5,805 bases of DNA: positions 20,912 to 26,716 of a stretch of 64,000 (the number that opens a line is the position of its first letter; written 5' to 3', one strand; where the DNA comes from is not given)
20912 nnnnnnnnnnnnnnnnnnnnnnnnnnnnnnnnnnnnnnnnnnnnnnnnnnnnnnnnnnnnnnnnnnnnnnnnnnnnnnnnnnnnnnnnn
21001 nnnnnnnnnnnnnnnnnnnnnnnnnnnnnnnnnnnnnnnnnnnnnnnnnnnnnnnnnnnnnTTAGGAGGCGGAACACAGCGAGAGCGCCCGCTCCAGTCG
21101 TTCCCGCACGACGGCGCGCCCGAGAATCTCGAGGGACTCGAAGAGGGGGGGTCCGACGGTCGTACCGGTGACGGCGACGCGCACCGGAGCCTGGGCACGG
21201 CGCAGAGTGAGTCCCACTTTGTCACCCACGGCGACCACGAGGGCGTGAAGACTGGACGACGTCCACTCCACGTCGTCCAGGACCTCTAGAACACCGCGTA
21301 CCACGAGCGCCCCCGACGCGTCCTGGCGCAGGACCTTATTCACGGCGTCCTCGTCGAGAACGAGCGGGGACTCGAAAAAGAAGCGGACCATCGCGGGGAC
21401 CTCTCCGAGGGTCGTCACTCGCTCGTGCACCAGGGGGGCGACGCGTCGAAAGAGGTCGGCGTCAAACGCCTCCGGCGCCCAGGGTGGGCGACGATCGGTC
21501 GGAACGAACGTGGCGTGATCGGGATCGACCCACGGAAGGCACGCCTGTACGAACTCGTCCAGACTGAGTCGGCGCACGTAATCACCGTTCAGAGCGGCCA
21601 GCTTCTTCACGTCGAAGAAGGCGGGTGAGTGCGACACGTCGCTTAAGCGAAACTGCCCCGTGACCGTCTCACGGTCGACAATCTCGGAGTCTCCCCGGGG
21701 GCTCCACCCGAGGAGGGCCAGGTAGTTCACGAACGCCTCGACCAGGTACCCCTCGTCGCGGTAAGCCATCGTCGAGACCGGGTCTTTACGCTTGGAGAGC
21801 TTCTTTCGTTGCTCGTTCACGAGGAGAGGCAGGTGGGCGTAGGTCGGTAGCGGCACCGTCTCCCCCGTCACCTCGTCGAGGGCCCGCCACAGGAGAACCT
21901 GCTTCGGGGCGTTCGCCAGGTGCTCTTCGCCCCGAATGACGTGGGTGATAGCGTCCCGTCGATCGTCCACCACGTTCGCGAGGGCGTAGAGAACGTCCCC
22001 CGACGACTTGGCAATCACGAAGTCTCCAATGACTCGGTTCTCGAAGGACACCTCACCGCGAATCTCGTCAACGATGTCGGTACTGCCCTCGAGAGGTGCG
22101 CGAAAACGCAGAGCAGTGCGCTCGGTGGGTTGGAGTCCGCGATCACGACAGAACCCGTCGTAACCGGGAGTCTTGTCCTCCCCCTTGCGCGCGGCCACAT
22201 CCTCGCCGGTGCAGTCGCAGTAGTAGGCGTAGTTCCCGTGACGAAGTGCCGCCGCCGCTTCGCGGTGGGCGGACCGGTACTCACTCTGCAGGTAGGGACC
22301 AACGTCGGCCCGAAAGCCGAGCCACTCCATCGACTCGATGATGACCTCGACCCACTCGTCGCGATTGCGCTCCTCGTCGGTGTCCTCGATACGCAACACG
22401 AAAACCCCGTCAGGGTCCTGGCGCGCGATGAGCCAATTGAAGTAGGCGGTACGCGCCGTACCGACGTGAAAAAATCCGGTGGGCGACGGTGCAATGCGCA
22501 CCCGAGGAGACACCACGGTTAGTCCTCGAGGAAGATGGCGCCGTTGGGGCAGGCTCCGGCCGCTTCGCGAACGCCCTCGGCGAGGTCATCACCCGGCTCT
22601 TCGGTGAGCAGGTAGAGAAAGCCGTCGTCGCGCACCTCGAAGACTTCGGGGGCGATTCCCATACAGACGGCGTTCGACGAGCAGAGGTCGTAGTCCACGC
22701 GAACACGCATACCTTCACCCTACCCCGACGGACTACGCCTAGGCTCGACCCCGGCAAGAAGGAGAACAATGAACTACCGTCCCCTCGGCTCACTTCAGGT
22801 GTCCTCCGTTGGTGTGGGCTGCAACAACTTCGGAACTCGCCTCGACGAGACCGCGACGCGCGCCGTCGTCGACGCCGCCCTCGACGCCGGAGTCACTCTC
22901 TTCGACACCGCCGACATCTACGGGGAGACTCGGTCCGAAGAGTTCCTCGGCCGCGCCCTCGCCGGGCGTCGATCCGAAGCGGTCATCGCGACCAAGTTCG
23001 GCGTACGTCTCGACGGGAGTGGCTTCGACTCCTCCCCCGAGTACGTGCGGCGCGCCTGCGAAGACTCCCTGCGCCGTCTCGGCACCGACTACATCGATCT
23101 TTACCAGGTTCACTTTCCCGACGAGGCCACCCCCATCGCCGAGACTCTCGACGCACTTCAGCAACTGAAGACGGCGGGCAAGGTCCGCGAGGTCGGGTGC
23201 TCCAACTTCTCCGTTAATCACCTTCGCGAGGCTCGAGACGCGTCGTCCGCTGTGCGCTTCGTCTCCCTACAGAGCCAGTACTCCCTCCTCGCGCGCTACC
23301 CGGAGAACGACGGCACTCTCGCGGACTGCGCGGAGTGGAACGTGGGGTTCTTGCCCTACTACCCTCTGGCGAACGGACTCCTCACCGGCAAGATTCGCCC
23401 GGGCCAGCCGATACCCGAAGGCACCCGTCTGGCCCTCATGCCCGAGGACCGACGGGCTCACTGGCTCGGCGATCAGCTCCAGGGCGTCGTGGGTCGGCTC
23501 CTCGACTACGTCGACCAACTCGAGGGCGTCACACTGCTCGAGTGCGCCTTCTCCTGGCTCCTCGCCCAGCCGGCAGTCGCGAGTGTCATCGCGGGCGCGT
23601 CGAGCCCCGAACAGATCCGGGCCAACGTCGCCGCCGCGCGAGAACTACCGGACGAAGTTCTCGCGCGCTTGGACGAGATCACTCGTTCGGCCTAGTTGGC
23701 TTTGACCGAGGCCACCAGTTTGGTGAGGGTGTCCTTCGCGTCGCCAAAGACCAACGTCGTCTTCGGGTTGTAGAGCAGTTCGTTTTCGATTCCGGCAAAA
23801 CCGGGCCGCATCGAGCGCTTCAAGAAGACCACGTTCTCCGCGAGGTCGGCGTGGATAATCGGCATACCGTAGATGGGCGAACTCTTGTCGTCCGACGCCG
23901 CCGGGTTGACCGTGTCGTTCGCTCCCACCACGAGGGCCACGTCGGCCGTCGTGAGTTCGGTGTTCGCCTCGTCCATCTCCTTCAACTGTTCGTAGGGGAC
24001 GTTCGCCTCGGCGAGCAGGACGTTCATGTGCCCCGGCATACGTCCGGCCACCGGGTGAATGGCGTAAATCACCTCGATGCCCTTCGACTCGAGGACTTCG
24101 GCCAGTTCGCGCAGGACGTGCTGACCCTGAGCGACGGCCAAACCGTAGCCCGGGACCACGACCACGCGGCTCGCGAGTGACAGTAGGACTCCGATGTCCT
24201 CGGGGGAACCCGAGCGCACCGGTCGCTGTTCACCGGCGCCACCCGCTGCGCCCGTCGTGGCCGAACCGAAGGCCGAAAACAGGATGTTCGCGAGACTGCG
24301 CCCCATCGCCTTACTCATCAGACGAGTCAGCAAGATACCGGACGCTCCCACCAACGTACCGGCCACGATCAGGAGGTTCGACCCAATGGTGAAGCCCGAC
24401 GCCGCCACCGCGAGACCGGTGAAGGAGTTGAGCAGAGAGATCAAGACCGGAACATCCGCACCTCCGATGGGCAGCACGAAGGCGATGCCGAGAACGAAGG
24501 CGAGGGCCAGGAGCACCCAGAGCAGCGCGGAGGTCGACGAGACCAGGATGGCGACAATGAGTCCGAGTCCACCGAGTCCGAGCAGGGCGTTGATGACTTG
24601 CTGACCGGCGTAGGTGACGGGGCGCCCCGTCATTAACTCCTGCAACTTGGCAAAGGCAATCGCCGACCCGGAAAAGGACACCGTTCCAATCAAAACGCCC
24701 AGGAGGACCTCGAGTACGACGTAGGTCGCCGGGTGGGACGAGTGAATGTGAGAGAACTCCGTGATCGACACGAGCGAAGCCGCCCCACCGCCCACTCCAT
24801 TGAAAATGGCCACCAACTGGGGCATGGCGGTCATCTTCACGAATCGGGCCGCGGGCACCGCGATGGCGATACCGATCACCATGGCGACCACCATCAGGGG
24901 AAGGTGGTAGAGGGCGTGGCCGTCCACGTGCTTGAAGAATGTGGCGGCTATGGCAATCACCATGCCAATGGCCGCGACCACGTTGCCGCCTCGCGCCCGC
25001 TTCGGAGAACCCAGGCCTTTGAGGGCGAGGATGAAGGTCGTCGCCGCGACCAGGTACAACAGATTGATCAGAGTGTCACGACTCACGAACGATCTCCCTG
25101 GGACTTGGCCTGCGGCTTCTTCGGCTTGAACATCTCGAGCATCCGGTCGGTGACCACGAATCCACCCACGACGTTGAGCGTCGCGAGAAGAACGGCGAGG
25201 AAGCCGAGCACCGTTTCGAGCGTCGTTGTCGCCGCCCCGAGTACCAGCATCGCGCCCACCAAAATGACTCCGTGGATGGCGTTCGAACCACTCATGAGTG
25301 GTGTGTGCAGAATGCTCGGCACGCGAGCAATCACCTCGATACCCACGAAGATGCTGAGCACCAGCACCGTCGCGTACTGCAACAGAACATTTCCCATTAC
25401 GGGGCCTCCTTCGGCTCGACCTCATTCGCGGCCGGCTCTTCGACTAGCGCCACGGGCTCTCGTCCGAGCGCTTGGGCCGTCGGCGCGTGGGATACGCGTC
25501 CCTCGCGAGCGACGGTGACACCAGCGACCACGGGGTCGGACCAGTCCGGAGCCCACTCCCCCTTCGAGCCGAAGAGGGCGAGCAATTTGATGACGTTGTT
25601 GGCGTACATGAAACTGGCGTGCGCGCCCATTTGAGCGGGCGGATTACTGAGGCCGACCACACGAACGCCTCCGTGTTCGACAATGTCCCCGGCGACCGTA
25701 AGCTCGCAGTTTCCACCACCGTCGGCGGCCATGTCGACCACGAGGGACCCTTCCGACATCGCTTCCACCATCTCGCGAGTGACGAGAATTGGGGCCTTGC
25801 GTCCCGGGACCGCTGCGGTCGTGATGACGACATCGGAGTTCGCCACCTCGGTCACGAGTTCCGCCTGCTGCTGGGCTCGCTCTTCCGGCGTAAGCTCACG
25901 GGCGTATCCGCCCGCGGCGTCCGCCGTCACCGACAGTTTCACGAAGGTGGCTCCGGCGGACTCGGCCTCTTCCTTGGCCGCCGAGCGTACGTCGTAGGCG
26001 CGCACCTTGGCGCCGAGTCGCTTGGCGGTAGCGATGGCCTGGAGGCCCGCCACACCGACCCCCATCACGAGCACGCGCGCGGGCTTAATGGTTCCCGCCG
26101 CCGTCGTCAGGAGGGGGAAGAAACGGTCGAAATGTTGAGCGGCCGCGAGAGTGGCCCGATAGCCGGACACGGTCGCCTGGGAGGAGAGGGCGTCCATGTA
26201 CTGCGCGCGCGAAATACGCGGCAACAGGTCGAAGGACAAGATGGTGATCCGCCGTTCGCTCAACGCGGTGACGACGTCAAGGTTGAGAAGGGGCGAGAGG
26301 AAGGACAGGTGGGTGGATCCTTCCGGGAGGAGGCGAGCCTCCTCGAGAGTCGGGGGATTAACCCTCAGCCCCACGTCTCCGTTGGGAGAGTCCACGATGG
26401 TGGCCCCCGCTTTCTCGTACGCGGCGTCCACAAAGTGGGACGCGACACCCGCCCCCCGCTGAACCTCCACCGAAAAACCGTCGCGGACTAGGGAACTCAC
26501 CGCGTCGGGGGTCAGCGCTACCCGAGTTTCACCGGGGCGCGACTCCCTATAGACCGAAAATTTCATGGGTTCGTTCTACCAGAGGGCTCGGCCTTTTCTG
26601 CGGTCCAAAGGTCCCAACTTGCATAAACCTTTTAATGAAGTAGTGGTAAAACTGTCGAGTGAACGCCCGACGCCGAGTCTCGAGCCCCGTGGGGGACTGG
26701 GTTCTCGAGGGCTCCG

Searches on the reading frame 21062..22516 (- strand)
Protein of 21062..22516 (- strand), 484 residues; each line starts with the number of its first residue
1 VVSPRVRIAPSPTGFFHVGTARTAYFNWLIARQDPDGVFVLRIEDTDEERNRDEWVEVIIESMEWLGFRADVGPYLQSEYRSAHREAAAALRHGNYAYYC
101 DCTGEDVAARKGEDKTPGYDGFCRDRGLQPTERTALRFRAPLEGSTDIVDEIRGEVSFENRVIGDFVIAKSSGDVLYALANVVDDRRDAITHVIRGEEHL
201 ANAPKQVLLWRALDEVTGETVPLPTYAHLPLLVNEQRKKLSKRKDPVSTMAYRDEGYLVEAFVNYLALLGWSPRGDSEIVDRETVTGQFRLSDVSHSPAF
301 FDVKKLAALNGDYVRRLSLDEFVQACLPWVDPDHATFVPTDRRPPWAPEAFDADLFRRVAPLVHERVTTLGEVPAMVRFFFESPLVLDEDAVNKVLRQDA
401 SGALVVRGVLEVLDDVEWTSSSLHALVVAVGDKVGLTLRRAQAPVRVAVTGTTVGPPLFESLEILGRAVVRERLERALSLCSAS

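Call 49: search_protein_families(library=pfam, proteins=[window:21062-22516:-], max_evalue=0.0001)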
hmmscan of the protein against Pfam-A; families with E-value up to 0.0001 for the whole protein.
window:21062-22516:- (484 aa): 2 families
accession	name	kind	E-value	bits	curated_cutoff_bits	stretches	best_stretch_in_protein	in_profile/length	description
PF00749.27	tRNA-synt_1c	-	9.1e-75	251.9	23.4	1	5-307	3-313/314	tRNA synthetases class I (E and Q), catalytic domain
PF19269.4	Anticodon_2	-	5.8e-29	101.7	23.6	1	322-478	2-141/141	Anticodon binding domain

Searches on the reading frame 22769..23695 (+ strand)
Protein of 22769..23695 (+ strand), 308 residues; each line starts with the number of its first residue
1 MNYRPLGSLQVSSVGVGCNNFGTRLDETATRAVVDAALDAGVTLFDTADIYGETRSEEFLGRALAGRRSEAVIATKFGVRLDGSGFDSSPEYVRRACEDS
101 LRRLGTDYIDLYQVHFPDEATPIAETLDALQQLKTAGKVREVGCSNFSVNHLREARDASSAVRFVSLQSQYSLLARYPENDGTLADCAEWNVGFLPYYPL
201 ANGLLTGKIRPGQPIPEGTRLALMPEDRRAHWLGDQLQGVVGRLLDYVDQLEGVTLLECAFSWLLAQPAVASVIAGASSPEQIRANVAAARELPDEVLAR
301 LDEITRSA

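Call 49: search_protein_families(library=pfam, proteins=[window:22769-23695:+], max_evalue=0.0001)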
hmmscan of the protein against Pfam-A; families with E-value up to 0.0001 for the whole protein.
window:22769-23695:+ (308 aa): 1 family
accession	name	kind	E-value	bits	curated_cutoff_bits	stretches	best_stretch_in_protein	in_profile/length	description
PF00248.27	Aldo_ket_red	-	9.2e-71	238.7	24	1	14-304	2-289/291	Aldo/keto reductase family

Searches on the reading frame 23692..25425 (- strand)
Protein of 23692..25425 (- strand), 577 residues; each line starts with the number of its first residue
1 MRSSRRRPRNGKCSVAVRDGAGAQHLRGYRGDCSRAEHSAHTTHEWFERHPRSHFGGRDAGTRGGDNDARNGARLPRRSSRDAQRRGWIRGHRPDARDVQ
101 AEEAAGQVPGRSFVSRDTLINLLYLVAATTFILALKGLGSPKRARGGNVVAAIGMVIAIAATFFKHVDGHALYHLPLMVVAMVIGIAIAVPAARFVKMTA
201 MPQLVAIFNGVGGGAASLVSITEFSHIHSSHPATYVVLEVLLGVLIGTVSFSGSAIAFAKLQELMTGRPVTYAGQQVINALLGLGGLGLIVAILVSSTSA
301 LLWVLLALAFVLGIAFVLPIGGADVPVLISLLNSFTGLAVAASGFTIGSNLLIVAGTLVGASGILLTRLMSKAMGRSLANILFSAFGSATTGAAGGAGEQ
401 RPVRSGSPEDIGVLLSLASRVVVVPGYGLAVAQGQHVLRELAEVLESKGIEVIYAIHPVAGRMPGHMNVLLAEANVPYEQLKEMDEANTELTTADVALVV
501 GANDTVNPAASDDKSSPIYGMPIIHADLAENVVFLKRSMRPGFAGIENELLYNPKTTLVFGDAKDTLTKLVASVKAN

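Call 6: search_protein_families(library=pfam, proteins=[window:23692-25425:-], max_evalue=0.001)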
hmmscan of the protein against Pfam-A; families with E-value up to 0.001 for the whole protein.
window:23692-25425:- (577 aa): 1 family
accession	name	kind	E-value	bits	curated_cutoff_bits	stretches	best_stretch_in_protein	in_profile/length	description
PF02233.22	PNTB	-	2.3e-172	574.5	31.7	1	121-572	2-455/456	NAD(P) transhydrogenase beta subunit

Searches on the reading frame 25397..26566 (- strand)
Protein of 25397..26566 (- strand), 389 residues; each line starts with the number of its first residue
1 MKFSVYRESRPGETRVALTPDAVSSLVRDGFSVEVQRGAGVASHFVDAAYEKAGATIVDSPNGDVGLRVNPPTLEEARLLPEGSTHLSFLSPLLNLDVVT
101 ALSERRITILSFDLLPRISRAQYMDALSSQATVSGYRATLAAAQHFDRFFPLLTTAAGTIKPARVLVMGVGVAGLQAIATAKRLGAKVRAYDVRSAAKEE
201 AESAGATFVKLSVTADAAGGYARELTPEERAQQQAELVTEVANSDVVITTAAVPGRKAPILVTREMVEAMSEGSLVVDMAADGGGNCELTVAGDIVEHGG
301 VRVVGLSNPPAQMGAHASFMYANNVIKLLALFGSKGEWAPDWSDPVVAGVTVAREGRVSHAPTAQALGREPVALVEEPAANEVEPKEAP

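Call 6: search_protein_families(library=pfam, proteins=[window:25397-26566:-], max_evalue=0.001)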
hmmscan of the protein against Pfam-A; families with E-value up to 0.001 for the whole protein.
window:25397-26566:- (389 aa): 3 families
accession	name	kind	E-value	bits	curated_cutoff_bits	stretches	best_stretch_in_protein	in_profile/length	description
PF01262.27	AlaDh_PNT_C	-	1.5e-60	204.7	23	1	138-360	1-213/214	Alanine dehydrogenase/PNT, C-terminal domain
PF05222.21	AlaDh_PNT_N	-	2.3e-35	122.2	30.4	1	5-133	2-135/136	Alanine dehydrogenase/PNT, N-terminal domain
PF02826.25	2-Hacid_dh_C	-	6.4e-06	26.1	25.1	1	159-212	33-86/178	D-isomer specific 2-hydroxyacid dehydrogenase, NAD binding domain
